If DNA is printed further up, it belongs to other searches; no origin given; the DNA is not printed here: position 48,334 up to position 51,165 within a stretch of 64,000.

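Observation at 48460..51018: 852-aa orphan protein with C-terminal HD-phosphohydrolase-like motifs next to the tRNA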

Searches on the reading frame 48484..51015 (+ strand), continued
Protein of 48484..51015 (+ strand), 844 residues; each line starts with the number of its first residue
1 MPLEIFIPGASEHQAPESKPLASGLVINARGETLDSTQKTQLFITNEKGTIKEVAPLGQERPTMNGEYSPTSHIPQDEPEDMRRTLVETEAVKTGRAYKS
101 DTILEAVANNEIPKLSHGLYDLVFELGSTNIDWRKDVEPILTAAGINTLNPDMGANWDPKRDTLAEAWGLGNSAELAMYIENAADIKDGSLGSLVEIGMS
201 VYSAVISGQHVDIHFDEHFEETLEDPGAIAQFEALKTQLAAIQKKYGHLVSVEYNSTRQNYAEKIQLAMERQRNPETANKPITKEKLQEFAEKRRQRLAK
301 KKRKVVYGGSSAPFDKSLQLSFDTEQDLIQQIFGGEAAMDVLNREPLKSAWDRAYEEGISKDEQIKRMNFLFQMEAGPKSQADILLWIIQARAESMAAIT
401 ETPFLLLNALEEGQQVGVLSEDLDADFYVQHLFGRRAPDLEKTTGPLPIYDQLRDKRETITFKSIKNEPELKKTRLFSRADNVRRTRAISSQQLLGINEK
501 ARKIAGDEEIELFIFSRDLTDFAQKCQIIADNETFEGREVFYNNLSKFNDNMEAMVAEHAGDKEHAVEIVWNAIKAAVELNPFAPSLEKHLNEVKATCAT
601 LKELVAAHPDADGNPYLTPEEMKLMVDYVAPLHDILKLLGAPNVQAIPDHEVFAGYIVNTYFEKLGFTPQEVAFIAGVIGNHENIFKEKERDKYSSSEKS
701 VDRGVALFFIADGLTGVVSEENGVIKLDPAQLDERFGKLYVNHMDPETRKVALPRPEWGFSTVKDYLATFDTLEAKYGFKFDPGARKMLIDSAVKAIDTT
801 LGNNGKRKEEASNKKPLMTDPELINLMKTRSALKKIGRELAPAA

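Call 63: find_related_loci(query=A6, collection=viral_contigs, flank=10000)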
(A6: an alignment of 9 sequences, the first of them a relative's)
Query A6 (844 aa) in viral_contigs; peptide patterns used: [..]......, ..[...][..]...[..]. (x = any residue, [..] = any of these).
42 stretches matched a pattern, but none encodes a relative of the query by tblastn (E <= 1e-3).

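Call 81: search_dna_similar(query=P0001, collection=phages, mode=protein, max_evalue=0.001, max_rows=15)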
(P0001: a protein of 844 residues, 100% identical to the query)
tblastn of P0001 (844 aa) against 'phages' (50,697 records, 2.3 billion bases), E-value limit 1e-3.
No match.

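Call 82: search_dna_similar(query=P0001, collection=plasmids, mode=protein, max_evalue=0.001, max_rows=15)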
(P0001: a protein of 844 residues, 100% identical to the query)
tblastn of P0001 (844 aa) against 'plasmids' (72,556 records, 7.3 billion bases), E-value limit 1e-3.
No match.

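Call 86: search_protein_families(library=pfam, proteins=[L009:4605-8555:+, L009:9093-10655:+, L009:10660-11634:-, L009:3290-4345:+, L009:1709-2773:+, L009:78-1586:-, L008:1505-4642:+, L008:562-1020:+, L009:12015-12548:-, L009:3118-3930:-], max_evalue=0.001)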
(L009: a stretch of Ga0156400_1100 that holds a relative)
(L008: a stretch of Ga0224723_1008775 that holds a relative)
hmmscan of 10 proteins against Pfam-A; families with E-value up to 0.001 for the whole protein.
L009:4605-8555:+ (1316 aa): 4 families
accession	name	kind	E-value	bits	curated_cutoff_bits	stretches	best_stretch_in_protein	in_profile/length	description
PF00176.29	SNF2-rel_dom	-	2.2e-53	181.7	24.9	1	858-1133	1-289/290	SNF2-related domain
PF00271.37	Helicase_C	-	5.5e-23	81.8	23.5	1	1153-1256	10-110/110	Helicase conserved C-terminal domain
PF04851.21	ResIII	-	8.3e-09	36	22.5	1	854-1005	3-162/164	Type III restriction enzyme, res subunit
PF00270.35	DEAD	-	0.00033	20.8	26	1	878-1005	19-160/167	DEAD/DEAH box helicase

L009:9093-10655:+ (520 aa): 0 families

L009:10660-11634:- (324 aa): 0 families

L009:3290-4345:+ (351 aa): 1 family
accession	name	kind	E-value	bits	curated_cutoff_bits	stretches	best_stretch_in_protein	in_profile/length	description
PF17680.6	FlgO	-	0.00017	21.8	22.6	1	97-146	79-128/130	FlgO protein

L009:1709-2773:+ (354 aa): 7 families
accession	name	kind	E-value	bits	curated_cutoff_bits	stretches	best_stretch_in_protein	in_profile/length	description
PF16363.11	GDP_Man_Dehyd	-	3.1e-53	181.8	27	1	46-342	1-332/332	GDP-mannose 4,6 dehydratase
PF01370.27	Epimerase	-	1.1e-47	163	20.9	1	45-279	1-240/240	NAD dependent epimerase/dehydratase family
PF01073.25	3Beta_HSD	-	1.4e-10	41.1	22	1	46-262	1-224/280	3-beta hydroxysteroid dehydrogenase/isomerase family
PF07993.18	NAD_binding_4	-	4.6e-09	36.2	20.1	1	101-213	83-205/258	Male sterility protein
PF02719.21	Polysacc_synt_2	-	1.8e-07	31.1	20.2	1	45-302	1-252/293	Polysaccharide biosynthesis protein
PF04321.23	RmlD_sub_bind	-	3.7e-06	26.7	27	1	44-310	2-243/287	RmlD substrate binding domain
PF00106.31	adh_short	-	0.00017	21.6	26.6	1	43-99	1-58/195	short chain dehydrogenase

L009:78-1586:- (502 aa): 0 families

L008:1505-4642:+ (1045 aa): 1 family
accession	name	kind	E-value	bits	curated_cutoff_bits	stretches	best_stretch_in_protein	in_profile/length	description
PF18171.6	LSDAT_prok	-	2e-08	34.2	25.4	1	846-933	58-143/195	SLOG in TRPM, prokaryote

L008:562-1020:+ (152 aa): 0 families

L009:12015-12548:- (177 aa): 0 families

L009:3118-3930:- (270 aa): 0 families

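Call 92: find_encoding_contigs(protein=P0003, flank=10000, max_places=3)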
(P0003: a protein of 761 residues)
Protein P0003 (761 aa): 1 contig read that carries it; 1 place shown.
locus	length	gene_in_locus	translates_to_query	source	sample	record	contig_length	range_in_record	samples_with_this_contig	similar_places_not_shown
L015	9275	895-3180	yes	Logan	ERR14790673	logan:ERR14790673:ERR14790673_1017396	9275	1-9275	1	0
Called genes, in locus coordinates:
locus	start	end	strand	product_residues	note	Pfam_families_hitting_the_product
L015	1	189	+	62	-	?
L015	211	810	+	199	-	PF00730:HhH-GPD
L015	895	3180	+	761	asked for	-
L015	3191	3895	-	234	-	PF18916:Lycopene_cyc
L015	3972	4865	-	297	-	PF02775:TPP_enzyme_C, PF12367:PFO_beta_C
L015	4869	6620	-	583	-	PF01558:POR, PF01855:POR_N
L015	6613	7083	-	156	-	PF00258:Flavodoxin_1, PF07972:Flavodoxin_NdrI (faint)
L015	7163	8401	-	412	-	PF01266:DAO (faint), PF07992:Pyr_redox_2, PF13454:NAD_binding_9 (faint), PF13738:Pyr_redox_3 (faint), PF00070:Pyr_redox (weak)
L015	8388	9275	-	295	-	?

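Call 94: find_encoding_contigs(protein=P0004, flank=10000, max_places=2)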
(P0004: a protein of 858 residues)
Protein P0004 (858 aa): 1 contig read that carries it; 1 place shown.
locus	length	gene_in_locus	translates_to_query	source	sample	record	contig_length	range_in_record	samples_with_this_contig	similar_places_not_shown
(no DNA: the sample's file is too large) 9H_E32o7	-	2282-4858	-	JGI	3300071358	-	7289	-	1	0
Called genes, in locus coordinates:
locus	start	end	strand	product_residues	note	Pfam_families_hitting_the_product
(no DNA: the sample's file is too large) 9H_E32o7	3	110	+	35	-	?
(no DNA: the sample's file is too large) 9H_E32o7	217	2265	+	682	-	PF13196:DUF4012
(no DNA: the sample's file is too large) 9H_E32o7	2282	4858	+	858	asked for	-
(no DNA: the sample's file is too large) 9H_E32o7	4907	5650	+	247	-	-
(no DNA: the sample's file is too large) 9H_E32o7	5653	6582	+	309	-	-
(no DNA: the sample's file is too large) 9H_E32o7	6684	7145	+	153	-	PF24414:DUF7547 (faint)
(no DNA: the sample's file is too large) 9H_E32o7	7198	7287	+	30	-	?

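Call 95: find_encoding_contigs(protein=P0018, flank=10000, max_places=2)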
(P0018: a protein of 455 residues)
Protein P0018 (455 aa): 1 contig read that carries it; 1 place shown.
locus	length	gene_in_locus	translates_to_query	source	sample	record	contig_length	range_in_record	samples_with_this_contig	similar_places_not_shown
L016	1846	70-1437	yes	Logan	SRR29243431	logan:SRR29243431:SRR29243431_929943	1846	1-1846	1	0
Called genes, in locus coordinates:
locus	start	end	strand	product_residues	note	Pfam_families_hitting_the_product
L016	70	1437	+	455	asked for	-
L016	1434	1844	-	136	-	?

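Call 96: find_encoding_contigs(protein=P0035, flank=10000, max_places=2)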
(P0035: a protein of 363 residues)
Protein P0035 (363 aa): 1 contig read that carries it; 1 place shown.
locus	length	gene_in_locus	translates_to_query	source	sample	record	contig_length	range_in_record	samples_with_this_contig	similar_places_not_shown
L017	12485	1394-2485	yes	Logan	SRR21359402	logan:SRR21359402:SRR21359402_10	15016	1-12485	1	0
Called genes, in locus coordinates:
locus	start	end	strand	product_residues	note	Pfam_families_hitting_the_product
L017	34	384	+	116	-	PF00453:Ribosomal_L20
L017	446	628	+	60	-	-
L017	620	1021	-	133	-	PF01850:PIN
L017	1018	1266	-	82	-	-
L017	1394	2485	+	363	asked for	-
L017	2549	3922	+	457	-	PF02310:B12-binding, PF04055:Radical_SAM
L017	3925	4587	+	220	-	PF01121:CoaE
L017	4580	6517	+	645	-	PF04055:Radical_SAM, PF13353:Fer4_12 (weak), PF11899:DUF3419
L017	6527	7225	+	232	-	PF01209:Ubie_methyltran, PF03848:TehB (weak), PF05401:NodS, PF13489:Methyltransf_23, PF13847:Methyltransf_31, PF08241:Methyltransf_11, PF08242:Methyltransf_12, PF13649:Methyltransf_25, +4 more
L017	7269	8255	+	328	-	-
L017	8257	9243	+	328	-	PF02655:ATP-grasp_3 (faint), PF08443:RimK (faint)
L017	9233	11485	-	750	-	PF20717:DUF6829, PF06626:DUF1152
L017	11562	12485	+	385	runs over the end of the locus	PF04055:Radical_SAM (weak)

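Call 98: find_encoding_contigs(protein=P0005, flank=10000, max_places=2)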
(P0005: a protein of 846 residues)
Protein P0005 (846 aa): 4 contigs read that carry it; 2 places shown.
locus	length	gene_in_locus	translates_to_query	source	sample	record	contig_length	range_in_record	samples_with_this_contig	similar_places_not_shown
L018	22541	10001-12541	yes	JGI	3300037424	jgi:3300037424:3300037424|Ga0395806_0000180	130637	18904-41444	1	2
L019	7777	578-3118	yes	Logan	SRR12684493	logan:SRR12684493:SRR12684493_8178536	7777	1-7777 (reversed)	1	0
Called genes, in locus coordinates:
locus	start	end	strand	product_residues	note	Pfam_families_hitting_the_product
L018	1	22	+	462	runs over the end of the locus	PF02518:HATPase_c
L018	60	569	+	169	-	PF07610:DUF1573 (faint), PF22544:HYDIN_VesB_CFA65-like_Ig (faint)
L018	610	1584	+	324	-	-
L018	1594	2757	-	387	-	PF07907:YibE_F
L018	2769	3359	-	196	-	PF14340:DUF4395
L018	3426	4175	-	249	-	PF02683:DsbD_TM, PF13386:DsbD_2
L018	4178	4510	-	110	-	PF03965:Penicillinase_R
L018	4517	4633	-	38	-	-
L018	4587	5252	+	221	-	PF01625:PMSR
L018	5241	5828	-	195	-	-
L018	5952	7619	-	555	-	-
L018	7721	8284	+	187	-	PF03358:FMN_red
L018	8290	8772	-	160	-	PF04073:tRNA_edit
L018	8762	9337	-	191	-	PF01725:Ham1p_like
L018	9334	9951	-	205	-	PF00485:PRK, PF03205:MobB (weak), PF13238:AAA_18 (weak)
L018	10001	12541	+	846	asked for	-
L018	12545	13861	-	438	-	PF05221:AdoHcyase, PF00670:AdoHcyase_NAD, PF02826:2-Hacid_dh_C (weak), PF07991:KARI_N (weak)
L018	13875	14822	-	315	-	PF00294:PfkB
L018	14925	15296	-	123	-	PF00076:RRM_1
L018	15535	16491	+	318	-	PF01757:Acyl_transf_3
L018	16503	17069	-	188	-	-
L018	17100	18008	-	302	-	PF00331:Glyco_hydro_10 (weak)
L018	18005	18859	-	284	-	PF00491:Arginase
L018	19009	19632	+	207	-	-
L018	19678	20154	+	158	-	PF01230:HIT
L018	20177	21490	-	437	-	PF09903:DUF2130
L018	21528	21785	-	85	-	PF01371:Trp_repressor, PF13384:HTH_23 (weak)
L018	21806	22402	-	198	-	PF00300:His_Phos_1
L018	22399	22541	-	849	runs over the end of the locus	PF01326:PPDK_N, PF00391:PEP-utilizers (weak)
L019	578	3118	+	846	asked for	-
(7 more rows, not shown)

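Call 99: find_encoding_contigs(protein=P0036, flank=10000, max_places=2)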
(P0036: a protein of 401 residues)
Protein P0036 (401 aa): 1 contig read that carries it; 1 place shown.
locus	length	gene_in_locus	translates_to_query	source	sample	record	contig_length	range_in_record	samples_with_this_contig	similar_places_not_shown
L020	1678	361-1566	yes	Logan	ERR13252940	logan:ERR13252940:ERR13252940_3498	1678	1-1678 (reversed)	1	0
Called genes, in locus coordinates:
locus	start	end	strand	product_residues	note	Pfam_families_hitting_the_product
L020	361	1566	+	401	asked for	-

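Call 100: find_encoding_contigs(protein=P0042, flank=10000, max_places=2)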
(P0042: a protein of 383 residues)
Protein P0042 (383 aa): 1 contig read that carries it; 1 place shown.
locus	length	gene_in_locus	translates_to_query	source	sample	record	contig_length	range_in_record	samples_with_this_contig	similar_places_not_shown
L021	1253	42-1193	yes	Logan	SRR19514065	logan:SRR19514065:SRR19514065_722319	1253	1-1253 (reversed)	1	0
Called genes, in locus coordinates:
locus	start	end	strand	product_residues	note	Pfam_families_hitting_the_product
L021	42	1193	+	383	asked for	-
